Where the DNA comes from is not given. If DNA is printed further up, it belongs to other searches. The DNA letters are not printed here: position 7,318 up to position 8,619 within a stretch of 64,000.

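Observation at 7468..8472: Aspartate-semialdehyde dehydrogenase-fold protein with every catalytic motif replaced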

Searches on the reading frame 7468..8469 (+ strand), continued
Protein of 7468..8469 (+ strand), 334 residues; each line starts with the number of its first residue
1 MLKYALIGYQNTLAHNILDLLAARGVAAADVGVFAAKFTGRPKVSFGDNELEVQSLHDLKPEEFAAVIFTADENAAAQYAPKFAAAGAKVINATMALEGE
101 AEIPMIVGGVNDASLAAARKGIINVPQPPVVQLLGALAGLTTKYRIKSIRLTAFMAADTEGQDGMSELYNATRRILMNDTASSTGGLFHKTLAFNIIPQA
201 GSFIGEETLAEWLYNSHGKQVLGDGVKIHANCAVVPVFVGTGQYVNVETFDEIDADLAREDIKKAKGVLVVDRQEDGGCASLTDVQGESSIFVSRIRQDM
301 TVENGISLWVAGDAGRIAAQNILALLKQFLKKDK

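Call 13: find_related_loci(query=A1, collection=genome_contigs, flank=10000)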
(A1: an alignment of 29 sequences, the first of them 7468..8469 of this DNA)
Query A1 (334 aa) in genome_contigs; peptide patterns used: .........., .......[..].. (x = any residue, [..] = any of these).
144 stretches matched a pattern; 139 encode a relative of the query (tblastn E <= 1e-3); the best 80 are kept; 80 distinct loci.
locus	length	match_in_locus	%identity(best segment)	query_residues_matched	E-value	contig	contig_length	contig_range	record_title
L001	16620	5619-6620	85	1-334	0e+0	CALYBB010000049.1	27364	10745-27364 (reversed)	MAG: uncultured Alphaproteobacteria bacterium isolate E04__bin174 genome assembly, contig: E04__k127_5123001, whole geno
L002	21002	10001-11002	85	1-334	4e-170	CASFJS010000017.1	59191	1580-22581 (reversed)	uncultured proteobacterium isolate B35_L4_330330_idba_bin.27 genome assembly, contig: B35_L4_330330_idba_bin.27.fa_scaff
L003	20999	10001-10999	67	1-334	3e-151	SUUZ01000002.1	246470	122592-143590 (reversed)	MAG: Alphaproteobacteria bacterium isolate SIG59 NODE_561_length_246470_cov_18.988297, whole genome shotgun sequence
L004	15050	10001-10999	67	1-334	6e-151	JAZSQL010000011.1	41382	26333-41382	MAG: Alphaproteobacteria bacterium isolate T1900044543_TS20190009.MAGScoT_cleanbin_000006 SGB_90_k141_1888626, whole gen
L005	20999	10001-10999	68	1-334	1e-150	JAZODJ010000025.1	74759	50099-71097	MAG: Alphaproteobacteria bacterium isolate T1900044752_TS20190418.MAGScoT_cleanbin_000002 SGB_2243_k141_1307991, whole g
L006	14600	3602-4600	70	1-334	1e-149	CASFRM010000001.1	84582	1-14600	uncultured proteobacterium isolate A86_L4_360360_idba_bin.2 genome assembly, contig: A86_L4_360360_idba_bin.2.fa_scaffol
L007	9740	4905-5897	69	1-332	8e-149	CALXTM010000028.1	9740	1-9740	MAG: uncultured Alphaproteobacteria bacterium isolate BRZ_DP__bin105 genome assembly, contig: BRZ_DP__NODE_11321_length_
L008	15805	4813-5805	68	1-332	3e-145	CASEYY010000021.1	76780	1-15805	uncultured proteobacterium isolate SI.O72.metabat-bins.143 genome assembly, contig: SI.O72.metabat-bins.143.fa_k141_2134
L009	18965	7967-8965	67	1-334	1e-149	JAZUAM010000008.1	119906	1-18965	MAG: Alphaproteobacteria bacterium isolate T1900045320_YK20190009.MAGScoT_cleanbin_000005 SGB_6346_k141_1275624, whole g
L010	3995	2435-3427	67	1-332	1e-145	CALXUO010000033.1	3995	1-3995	MAG: uncultured Alphaproteobacteria bacterium isolate E20__bin257 genome assembly, contig: E20__k127_9218462, whole geno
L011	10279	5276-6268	66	1-332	1e-141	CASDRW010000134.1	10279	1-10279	uncultured proteobacterium isolate SI.B40.metabat-bins.148 genome assembly, contig: SI.B40.metabat-bins.148.fa_k141_4137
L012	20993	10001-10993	63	1-332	5e-140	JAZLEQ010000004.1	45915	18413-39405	MAG: Alphaproteobacteria bacterium isolate T1900045013_TC20190006.MAGScoT_cleanbin_000005 SGB_4386_k141_2058197, whole g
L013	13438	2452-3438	64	1-330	3e-139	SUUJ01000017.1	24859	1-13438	MAG: Alphaproteobacteria bacterium isolate SIG43 NODE_10589_length_24859_cov_2.815219, whole genome shotgun sequence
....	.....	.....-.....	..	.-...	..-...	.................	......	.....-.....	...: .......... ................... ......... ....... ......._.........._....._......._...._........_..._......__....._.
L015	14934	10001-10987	60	1-330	2e-133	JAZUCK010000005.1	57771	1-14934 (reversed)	MAG: Alphaproteobacteria bacterium isolate T1900045314_YK20190003.MAGScoT_cleanbin_000006 SGB_6269_k141_54336, whole gen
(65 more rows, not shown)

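Call 17: predict_structure(alignment_id=A1)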
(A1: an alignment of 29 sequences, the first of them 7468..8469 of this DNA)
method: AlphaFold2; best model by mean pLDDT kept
length: 334 residues; sequences in the alignment: 29
mean_pLDDT: 84.1   pTM: 0.84
mean pLDDT of the five models: 84.1, 83.1, 83.1, 82.9, 82.7
residues with pLDDT >= 90: 209; 70-90: 65; 50-70: 25; < 50: 35
segments of 3 or more residues with pLDDT < 50: 160-164, 166-168, 170-193
pLDDT, mean of each block of 10 residues (from residue 1): 88 93 94 91 92 94 94 92 94 91 92 84 95 96 94 76 48 44 39 59 74 94 94 76 95 94 93 62 79 93 94 93 93 62
secondary structure, 60 per line:
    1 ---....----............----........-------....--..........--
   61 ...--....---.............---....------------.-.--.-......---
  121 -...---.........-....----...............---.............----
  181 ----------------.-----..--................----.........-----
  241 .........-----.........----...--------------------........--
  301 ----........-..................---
elements in order: E4-7 H12-23 E31-35 E43-46 E49-55 E66-69 H73-85 E89-92 H112-117 E122-124 H128-136 H138-141 E146-156 H157-160 H164-176 H209-222 E227-235 E241-249 H255-263 E268-270 E291-298 E305-312 H314-331

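Call 20: find_encoding_contigs(protein=window:7468-8469:+, flank=10000, max_places=4)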
Protein window:7468-8469:+ (334 aa): 16 contigs read that carry it; 4 places shown.
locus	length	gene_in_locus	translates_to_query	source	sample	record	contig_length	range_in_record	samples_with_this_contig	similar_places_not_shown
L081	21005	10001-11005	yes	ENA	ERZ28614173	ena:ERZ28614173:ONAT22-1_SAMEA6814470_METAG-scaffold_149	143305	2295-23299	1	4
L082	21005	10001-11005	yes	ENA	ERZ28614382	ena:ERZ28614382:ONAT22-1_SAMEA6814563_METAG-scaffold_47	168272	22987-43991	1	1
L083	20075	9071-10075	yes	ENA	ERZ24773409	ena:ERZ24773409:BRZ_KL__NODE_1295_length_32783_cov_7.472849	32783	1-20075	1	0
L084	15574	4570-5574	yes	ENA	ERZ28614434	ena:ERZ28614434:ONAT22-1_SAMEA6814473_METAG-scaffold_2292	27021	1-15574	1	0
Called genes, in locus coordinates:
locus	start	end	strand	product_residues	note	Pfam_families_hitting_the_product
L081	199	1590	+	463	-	PF02881:SRP54_N, PF00448:SRP54, PF06414:Zeta_toxin (weak), PF13401:AAA_22 (weak), PF01656:CbiA (weak), PF13671:AAA_33 (weak), PF02978:SRP_SPB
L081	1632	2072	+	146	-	-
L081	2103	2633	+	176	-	PF01782:RimM, PF05239:PRC, PF24986:PRC_RimM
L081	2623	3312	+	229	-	PF01746:tRNA_m1G_MT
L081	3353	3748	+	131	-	PF01245:Ribosomal_L19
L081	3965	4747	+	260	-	PF10908:Tlde1_dom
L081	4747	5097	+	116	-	-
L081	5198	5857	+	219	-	-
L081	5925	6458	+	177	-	-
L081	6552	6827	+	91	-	-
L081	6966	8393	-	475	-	PF13393:tRNA-synt_His, PF00587:tRNA-synt_2b (weak), PF03129:HGTP_anticodon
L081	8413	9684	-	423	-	-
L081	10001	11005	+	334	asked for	PF01118:Semialdhyde_dh (weak), PF02774:Semialdhyde_dhC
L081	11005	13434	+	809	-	PF00924:MS_channel_2nd, PF21082:MS_channel_3rd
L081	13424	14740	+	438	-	PF08245:Mur_ligase_M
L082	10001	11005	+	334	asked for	PF01118:Semialdhyde_dh (weak), PF02774:Semialdhyde_dhC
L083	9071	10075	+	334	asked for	PF01118:Semialdhyde_dh (weak), PF02774:Semialdhyde_dhC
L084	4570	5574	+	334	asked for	PF01118:Semialdhyde_dh (weak), PF02774:Semialdhyde_dhC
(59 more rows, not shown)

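Call 22: fold_search(model_id=the predicted structure, library=pdb)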
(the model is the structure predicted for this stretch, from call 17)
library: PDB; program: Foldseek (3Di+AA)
matches with E <= 10: 1508; with E <= 0.001: 633
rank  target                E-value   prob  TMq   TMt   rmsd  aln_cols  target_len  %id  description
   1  2qz9_A                7.6e-32  1.00  0.85  0.84   3.9       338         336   25  crystal structure of aspartate semialdehyde dehydrogenase II from vibrio cholerae (released 2008-04-08)
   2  2r00_C                1.9e-31  1.00  0.85  0.85   3.9       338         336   25  crystal structure of aspartate semialdehyde dehydrogenase II complexed with ASA from vibrio cholerae (released 2008-04-08)
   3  2qz9_B                4.5e-31  1.00  0.84  0.84   3.8       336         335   25  crystal structure of aspartate semialdehyde dehydrogenase II from vibrio cholerae (released 2008-04-08)
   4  8juo_A                4.0e-29  1.00  0.85  0.85   3.8       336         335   24  Crystal structure of aspartate semialdehyde dehydrogenase from Porphyromonas gingivalis (released 2024-06-05)
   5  2gz1_A                9.5e-29  1.00  0.84  0.79   5.3       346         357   22  Structure of Aspartate Semialdehyde Dehydrogenase (ASADH) from Streptococcus pneumoniae complexed with NADP (released 2006-08-15)
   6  3pwk_B                1.5e-28  1.00  0.84  0.79   5.2       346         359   22  Crystal Structure of Aspartate beta-Semialdehide Dehydrogenase from Streptococcus pneumoniae with 2',5'-Adenosine diph (released 2012-01-04)
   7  3pyl_A                2.9e-28  1.00  0.84  0.79   5.1       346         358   22  Crystal structure of aspartate beta-semialdehide dehydrogenase from Streptococcus pneumoniae with D-2,3-diaminopropion (released 2012-01-04)
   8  3q1l_C                3.7e-28  1.00  0.85  0.79   5.1       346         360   22  Crystals Structure of Aspartate beta-Semialdehyde Dehydrogenase from Streptococcus pneumoniae with cysteamine bound co (released 2012-01-04)
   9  3pyl_D                5.0e-28  1.00  0.85  0.80   5.1       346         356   22  Crystal structure of aspartate beta-semialdehide dehydrogenase from Streptococcus pneumoniae with D-2,3-diaminopropion (released 2012-01-04)
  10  2gyy_A                7.7e-28  1.00  0.86  0.82   5.0       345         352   22  Structure of aspartate semialdehyde dehydrogenase (ASADH) from Streptococcus pneumoniae (released 2006-08-15)
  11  2gz3_C                8.2e-28  1.00  0.83  0.78   5.3       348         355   22  Structure of Aspartate Semialdehyde Dehydrogenase (ASADH) from Streptococcus pneumoniae complexed with NADP and aspart (released 2006-08-15)
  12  3vos                  8.2e-28  1.00  0.80  0.79   4.6       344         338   25  Crystal structure of Aspartate semialdehyde dehydrogenase Complexed With glycerol and sulfate From Mycobacterium tubercu (released 2012-05-30)
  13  3pyl_B                9.2e-28  1.00  0.84  0.80   5.1       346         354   22  Crystal structure of aspartate beta-semialdehide dehydrogenase from Streptococcus pneumoniae with D-2,3-diaminopropion (released 2012-01-04)
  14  3tz6                  9.2e-28  1.00  0.80  0.79   4.8       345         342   24  Crystal structure of Aspartate semialdehyde dehydrogenase Complexed With inhibitor SMCS (CYS) And Phosphate From Mycobac (released 2012-05-30)
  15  2r00_A                1.3e-27  1.00  0.75  0.81   4.2       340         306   22  crystal structure of aspartate semialdehyde dehydrogenase II complexed with ASA from vibrio cholerae (released 2008-04-08)
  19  2hjs                  6.2e-27  1.00  0.84  0.84   3.7       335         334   23  The structure of a probable aspartate-semialdehyde dehydrogenase from Pseudomonas aeruginosa (released 2006-08-29)
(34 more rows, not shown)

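Call 23: find_encoding_contigs(protein=P0081, flank=6000, max_places=2)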
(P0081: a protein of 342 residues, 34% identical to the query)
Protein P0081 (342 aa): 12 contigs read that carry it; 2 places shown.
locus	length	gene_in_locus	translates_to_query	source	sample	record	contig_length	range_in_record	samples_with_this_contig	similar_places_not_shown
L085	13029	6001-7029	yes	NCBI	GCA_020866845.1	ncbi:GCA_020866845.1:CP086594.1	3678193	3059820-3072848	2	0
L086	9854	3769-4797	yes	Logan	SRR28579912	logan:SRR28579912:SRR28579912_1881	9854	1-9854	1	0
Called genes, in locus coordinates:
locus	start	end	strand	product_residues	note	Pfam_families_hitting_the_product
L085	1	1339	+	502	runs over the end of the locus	PF00144:Beta-lactamase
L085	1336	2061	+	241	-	PF01746:tRNA_m1G_MT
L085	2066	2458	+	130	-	PF01245:Ribosomal_L19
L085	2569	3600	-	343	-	PF07885:Ion_trans_2, PF02254:TrkA_N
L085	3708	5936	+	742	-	PF00930:DPPIV_N, PF02129:Peptidase_S15 (faint), PF00326:Peptidase_S9, PF01738:DLH, PF12146:Hydrolase_4 (faint)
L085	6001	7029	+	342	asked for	PF01118:Semialdhyde_dh, PF02774:Semialdhyde_dhC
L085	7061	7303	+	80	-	PF22513:FitA-like_RHH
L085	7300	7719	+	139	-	PF01850:PIN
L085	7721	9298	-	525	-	PF00083:Sugar_tr, PF07690:MFS_1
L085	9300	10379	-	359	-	PF25917:BSH_RND, PF25935:BSH_LcnD (weak), PF25885:HH_EMRA, PF25954:Beta-barrel_RND_2 (weak), PF25963:Beta-barrel_AAEA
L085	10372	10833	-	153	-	PF01047:MarR, PF12802:MarR_2, PF13463:HTH_27 (weak)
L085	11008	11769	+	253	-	PF00561:Abhydrolase_1, PF12697:Abhydrolase_6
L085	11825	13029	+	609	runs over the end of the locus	PF01401:Peptidase_M2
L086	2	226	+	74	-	?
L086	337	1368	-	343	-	PF07885:Ion_trans_2, PF02254:TrkA_N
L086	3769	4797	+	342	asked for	PF01118:Semialdhyde_dh, PF02774:Semialdhyde_dhC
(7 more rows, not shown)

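Call 24: find_encoding_contigs(protein=P0118, flank=6000, max_places=2)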
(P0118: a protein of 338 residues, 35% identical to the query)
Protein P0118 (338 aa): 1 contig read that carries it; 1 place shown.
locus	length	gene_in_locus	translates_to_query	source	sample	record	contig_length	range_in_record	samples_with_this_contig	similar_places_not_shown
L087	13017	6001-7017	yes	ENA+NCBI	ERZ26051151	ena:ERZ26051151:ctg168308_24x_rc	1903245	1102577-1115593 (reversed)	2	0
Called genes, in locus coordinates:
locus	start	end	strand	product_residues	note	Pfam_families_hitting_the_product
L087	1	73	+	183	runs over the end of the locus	PF01782:RimM, PF05239:PRC, PF24986:PRC_RimM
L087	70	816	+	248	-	PF01746:tRNA_m1G_MT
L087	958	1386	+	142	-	PF01245:Ribosomal_L19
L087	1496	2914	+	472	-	PF00330:Aconitase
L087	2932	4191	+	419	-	PF14213:DUF4325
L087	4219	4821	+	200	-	PF00694:Aconitase_C, PF27512:LeuD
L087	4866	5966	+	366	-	PF00180:Iso_dh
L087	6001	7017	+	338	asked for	PF01118:Semialdhyde_dh, PF02774:Semialdhyde_dhC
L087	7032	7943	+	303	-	PF03328:HpcH_HpaI, PF15617:C-C_Bond_Lyase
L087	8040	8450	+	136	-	PF01127:Sdh_cyt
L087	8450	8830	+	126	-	PF01127:Sdh_cyt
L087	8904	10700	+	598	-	PF00890:FAD_binding_2, PF02910:Succ_DH_flav_C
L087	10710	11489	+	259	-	PF13085:Fer2_3, PF13183:Fer4_8, PF13237:Fer4_10, PF13534:Fer4_17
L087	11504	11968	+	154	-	-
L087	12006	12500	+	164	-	PF22518:DUF6997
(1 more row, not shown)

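Call 26: search_protein_representatives(alignment_id=A1)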
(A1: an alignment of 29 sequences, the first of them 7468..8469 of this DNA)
Query: 29 sequences, 334 profile positions. Proteins with E-value up to 0.001 (for the whole library): 5621; up to 1e-10: 2888; up to 1e-30: 573. The best 150 are listed.
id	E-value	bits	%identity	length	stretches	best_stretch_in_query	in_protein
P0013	6.2e-154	528.4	-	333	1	1-332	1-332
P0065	3.4e-139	479.9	-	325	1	1-334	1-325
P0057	1.5e-131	454.7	-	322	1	1-327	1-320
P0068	1.1e-127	442.1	-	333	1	1-333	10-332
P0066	2.2e-126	437.8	-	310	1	1-334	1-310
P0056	5.7e-107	374.0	-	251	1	1-251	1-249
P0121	5.0e-106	370.9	-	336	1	1-326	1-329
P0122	2.3e-81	289.8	-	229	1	105-331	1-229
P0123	1.3e-72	261.0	-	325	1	1-326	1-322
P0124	3.5e-72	259.6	-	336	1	3-332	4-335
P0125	5.3e-72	259.0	-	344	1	3-330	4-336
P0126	9.7e-72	258.2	-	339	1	2-315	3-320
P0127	6.3e-71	255.5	-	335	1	2-330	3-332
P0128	6.9e-70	252.1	-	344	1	3-325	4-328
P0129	4.7e-68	246.1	-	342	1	3-332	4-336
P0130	5.8e-68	245.7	-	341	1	3-330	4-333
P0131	5.9e-65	235.9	-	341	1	2-327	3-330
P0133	2.2e-59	217.6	-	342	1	4-324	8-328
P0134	3.0e-59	217.1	-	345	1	3-325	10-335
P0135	3.3e-59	217.0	-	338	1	3-315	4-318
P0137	7.0e-59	215.9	-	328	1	2-330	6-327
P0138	1.6e-58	214.7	-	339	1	3-324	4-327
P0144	4.8e-57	209.8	-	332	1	3-329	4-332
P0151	3.3e-55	203.8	-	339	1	2-331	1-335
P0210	1.0e-47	179.2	-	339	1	3-329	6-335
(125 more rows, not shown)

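Call 29: find_encoding_contigs(protein=P0121, flank=6000, max_places=2)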
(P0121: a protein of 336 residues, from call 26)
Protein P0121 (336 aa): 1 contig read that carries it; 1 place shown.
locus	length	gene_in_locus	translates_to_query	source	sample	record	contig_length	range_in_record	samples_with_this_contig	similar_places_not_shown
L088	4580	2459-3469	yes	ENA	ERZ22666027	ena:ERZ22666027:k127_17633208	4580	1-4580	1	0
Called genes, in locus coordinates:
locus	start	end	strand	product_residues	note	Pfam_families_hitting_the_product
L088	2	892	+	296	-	?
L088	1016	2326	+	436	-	PF13393:tRNA-synt_His, PF00587:tRNA-synt_2b, PF03129:HGTP_anticodon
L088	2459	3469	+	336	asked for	PF01118:Semialdhyde_dh, PF02774:Semialdhyde_dhC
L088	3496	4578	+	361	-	?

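Call 30: find_encoding_contigs(protein=P0123, flank=6000, max_places=2)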
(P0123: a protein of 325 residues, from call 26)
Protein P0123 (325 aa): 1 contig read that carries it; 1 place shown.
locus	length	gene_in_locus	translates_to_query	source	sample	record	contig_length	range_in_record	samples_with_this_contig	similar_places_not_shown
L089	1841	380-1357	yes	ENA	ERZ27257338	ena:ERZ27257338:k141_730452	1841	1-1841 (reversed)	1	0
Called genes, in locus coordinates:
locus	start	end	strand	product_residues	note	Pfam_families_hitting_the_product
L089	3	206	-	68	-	?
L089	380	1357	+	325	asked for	PF01118:Semialdhyde_dh, PF02774:Semialdhyde_dhC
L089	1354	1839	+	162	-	?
